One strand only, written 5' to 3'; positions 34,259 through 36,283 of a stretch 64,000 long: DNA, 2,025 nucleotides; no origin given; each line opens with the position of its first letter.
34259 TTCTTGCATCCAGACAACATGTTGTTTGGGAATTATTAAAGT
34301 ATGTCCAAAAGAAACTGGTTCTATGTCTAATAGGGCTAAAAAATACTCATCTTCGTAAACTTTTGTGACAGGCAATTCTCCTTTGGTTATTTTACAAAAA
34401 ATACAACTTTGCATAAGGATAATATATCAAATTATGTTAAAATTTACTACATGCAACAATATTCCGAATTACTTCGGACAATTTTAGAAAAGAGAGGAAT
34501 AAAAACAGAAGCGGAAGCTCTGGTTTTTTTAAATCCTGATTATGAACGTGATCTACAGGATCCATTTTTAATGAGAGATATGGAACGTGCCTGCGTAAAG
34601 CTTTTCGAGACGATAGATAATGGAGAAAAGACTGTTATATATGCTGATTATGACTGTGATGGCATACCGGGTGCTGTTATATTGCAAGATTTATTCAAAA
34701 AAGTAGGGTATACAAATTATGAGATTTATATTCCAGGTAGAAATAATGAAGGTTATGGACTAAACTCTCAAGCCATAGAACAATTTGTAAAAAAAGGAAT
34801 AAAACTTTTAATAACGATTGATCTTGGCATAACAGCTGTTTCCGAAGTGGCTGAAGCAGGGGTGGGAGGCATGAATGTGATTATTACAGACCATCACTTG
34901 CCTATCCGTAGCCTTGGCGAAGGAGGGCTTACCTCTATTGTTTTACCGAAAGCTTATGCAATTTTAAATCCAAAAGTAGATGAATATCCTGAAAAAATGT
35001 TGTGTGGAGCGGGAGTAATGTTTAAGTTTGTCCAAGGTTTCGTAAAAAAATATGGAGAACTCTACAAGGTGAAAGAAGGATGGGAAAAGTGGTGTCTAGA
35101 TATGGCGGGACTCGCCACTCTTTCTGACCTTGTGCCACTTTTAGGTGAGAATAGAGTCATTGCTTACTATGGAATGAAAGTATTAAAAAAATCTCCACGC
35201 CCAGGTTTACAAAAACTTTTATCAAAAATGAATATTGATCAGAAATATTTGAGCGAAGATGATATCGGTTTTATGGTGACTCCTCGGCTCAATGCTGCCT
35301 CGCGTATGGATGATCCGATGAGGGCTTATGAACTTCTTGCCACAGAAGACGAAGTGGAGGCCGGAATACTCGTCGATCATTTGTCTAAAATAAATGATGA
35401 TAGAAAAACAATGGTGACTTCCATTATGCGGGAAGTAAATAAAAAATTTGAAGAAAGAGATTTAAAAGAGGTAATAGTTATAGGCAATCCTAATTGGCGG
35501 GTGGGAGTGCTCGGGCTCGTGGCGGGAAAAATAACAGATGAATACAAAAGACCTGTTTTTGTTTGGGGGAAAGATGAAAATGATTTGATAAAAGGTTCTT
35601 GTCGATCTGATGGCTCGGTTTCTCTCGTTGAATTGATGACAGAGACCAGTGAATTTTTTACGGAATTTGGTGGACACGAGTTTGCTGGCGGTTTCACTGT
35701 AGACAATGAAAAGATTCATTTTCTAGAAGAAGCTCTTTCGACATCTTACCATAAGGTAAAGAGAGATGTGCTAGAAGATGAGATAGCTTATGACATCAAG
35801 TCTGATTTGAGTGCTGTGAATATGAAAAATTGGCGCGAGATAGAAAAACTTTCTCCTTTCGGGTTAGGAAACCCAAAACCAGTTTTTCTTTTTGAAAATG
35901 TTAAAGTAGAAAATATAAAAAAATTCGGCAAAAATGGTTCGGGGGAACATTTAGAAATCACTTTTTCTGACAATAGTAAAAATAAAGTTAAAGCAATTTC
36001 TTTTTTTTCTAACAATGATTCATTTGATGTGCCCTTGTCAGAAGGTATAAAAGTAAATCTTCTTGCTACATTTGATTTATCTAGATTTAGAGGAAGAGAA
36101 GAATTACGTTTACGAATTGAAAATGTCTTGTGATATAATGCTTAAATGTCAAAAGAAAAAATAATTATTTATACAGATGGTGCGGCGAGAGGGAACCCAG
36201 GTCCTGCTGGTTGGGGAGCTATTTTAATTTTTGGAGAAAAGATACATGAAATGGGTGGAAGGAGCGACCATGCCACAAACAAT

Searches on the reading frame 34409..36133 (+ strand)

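Call 72: search_protein_families(library=pfam, proteins=[window:34409-36133:+], max_evalue=0.00001)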
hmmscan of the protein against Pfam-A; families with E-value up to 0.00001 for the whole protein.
window:34409-36133:+ (574 aa): 3 families
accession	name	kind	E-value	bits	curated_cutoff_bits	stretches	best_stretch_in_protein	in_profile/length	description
PF17768.7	RecJ_OB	-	1.1e-22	80.5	27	1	461-571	1-106/107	RecJ OB domain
PF01368.27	DHH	-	3.5e-16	60.1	28.1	1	74-217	1-108/125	DHH family, N-terminal domain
PF02272.25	DHHA1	-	2.1e-11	44.6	25.9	1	355-440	4-93/102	DHHA1 domain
